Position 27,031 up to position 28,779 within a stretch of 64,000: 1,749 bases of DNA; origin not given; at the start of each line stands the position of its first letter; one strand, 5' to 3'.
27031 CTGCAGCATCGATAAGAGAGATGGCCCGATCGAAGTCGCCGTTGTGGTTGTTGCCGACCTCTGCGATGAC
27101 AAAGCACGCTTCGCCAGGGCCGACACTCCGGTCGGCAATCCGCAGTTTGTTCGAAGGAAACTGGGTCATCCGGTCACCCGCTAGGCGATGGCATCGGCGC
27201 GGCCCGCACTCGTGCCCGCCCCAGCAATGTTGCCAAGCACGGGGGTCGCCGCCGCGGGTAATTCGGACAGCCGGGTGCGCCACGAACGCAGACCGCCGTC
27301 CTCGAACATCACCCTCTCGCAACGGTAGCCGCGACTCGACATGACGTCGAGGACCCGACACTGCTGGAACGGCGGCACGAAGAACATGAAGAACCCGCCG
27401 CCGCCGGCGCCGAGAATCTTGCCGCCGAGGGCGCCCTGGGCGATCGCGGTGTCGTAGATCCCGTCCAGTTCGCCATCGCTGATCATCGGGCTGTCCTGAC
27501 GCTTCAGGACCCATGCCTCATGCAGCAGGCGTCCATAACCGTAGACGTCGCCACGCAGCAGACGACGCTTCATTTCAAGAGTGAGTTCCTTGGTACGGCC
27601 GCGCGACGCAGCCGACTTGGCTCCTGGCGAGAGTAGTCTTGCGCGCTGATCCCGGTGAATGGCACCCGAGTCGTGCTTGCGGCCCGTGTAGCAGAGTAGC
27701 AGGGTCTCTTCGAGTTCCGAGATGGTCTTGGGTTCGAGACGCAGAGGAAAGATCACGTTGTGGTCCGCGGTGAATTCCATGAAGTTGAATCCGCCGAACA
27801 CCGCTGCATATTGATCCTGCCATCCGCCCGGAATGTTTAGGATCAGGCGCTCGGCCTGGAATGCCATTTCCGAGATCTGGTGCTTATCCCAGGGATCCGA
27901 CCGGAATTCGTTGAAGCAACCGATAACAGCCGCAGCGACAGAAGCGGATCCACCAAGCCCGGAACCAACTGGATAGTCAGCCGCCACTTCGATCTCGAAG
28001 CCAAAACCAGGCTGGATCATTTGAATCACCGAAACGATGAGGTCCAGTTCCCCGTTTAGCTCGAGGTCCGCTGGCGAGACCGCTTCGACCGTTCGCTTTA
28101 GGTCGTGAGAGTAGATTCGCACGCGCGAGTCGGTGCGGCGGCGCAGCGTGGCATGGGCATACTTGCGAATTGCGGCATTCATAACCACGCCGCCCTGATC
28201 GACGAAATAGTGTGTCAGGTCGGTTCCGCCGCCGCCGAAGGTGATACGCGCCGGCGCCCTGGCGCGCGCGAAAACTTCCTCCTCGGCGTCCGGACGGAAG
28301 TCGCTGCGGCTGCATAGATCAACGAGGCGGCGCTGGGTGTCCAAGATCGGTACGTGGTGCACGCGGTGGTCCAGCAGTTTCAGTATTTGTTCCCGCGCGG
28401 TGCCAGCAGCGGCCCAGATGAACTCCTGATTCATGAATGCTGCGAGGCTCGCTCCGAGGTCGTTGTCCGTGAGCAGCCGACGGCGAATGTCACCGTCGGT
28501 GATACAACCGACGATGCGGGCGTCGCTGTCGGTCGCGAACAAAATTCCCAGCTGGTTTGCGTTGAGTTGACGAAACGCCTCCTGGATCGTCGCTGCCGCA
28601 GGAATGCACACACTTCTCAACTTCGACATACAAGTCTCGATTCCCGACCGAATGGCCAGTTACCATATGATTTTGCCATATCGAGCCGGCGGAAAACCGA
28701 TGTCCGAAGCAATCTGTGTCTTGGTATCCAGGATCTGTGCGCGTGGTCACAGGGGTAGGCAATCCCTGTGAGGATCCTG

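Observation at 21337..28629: Orphan second CMP-ulosonic-acid operon whose product cannot be assigned from gene content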

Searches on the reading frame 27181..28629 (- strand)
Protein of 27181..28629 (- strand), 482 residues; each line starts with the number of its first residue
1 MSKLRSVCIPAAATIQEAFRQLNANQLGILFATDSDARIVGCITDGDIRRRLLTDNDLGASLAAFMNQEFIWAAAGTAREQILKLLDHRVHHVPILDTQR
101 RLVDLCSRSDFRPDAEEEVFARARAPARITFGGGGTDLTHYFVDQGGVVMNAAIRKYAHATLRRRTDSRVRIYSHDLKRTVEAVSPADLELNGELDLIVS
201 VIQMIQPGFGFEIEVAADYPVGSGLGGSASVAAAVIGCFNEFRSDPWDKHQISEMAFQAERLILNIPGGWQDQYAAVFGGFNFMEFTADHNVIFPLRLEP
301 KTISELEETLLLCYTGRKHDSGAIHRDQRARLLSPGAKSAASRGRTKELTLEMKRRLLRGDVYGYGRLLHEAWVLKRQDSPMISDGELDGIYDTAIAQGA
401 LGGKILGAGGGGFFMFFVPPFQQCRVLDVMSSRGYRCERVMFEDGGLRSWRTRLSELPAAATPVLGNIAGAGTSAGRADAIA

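Call 3: search_protein_families(library=pfam, proteins=[window:27181-28629:-])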
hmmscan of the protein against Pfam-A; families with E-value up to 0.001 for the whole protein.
window:27181-28629:- (482 aa): 3 families
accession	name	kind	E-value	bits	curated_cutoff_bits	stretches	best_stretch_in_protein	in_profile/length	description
PF00288.32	GHMP_kinases_N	-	9.5e-19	67.9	22.3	1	197-280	2-87/87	GHMP kinases N terminal domain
PF00571.33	CBS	-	1.2e-10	41.9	24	1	7-53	10-56/57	CBS domain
PF08544.19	GHMP_kinases_C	-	2.7e-06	28.1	21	1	357-430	5-79/85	GHMP kinases C terminal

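Call 4: search_protein_families(library=ncbifam, proteins=[window:27181-28629:-])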
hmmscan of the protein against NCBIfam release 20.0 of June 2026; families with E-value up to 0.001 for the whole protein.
window:27181-28629:- (482 aa): 17 families
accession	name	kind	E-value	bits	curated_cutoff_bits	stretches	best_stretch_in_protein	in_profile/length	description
NF049969.1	GlMnHpPKinHddA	equivalog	6.4e-72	242.8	600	1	121-451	3-337/338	D-glycero-D-manno-heptose 7-phosphate kinase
NF009948.0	PRK13412.1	equivalog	2.9e-33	114.7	721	2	207-416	723-933/974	bifunctional fucokinase/fucose-1-phosphate guanylyltransferase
TIGR00549.1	mevalon_kin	equivalog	7.4e-22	78.1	163.05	1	150-415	20-274/276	mevalonate kinase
NF003006.0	PRK03817.1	equivalog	3.7e-19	68.9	443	1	122-284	3-161/352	galactokinase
NF003705.0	PRK05322.1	equivalog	1.6e-15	56.8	385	1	124-279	23-181/388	galactokinase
NF003036.0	PRK03926.1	equivalog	3.3e-14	52.7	403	1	190-284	55-148/302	mevalonate kinase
NF001816.0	PRK00555.1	equivalog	3.2e-11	42.8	509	1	210-280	91-161/363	galactokinase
NF002288.1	PRK01212.1-4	equivalog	1.3e-08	34.3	194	1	185-290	51-155/303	homoserine kinase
TIGR00131.1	gal_kin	equivalog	3.9e-08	32.6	226.65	1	122-280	19-180/388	galactokinase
TIGR00191.1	thrB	equivalog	5.4e-08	32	168.25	1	152-289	21-152/304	homoserine kinase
NF003472.0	PRK05101.1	equivalog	8.5e-08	31.5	499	1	121-279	21-181/382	galactokinase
TIGR00393.1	kpsF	subfamily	2e-06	27.6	203.7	1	10-103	170-264/268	KpsF/GutQ family sugar-phosphate isomerase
NF008581.0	PRK11543.1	equivalog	3.8e-06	26.2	481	1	11-107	214-311/321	arabinose-5-phosphate isomerase GutQ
TIGR01302.1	IMP_dehydrog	equivalog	2.1e-05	23.6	481.5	1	14-113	98-198/450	IMP dehydrogenase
TIGR01920.1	Shik_kin_archae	equivalog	3.6e-05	23.3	126.85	1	196-283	55-143/266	shikimate kinase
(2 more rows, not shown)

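Call 52: search_solved_structures(query=window:27181-28629:-, max_evalue=0.001)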
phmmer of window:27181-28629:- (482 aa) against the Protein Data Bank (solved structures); distinct sequences matched with E-value up to 0.001: 31.
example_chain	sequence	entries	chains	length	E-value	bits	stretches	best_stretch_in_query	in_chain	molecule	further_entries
4usk_A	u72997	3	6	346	1.2e-61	212.5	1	120-451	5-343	PUTATIVE SUGAR KINASE | SUGAR KINASE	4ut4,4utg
4usm_A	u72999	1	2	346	1.4e-61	212.2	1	120-451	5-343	PUTATIVE SUGAR KINASE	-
3k85_A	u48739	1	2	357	3.3e-60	207.7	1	121-452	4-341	D-glycero-D-manno-heptose 1-phosphate kinase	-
4n3o_A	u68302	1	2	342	6.5e-56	193.6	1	122-451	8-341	Putative D-glycero-D-manno-heptose 7-phosphate kinase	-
9iip_A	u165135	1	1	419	8.6e-26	94.3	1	205-431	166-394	L-fucokinase/L-fucose-1-P guanylyltransferase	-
5yys_A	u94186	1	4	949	9.8e-25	90.8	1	206-430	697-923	L-fucokinase, L-fucose-1-P guanylyltransferase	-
9iit_A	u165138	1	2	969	1e-24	90.7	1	206-430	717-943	L-fucokinase/L-fucose-1-P guanylyltransferase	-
1s4e_A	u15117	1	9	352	2.2e-13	53.3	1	124-350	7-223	Galactokinase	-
6mde_A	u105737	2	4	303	4.9e-11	45.6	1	187-281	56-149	Mevalonate kinase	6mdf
4hac_A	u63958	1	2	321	6.1e-11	45.3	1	187-281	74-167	Mevalonate kinase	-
2cz9_A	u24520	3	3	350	1.1e-10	44.5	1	122-417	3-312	Probable galactokinase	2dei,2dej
8teb_A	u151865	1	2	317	3.1e-08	36.4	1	187-281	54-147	Mevalonate kinase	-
1pie_A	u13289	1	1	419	7.7e-07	31.8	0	131-281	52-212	Galactokinase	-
1wuu_A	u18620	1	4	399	1.7e-06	30.6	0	198-414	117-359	Galactokinase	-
6gr2_A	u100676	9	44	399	1.9e-06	30.5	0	198-280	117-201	Galactokinase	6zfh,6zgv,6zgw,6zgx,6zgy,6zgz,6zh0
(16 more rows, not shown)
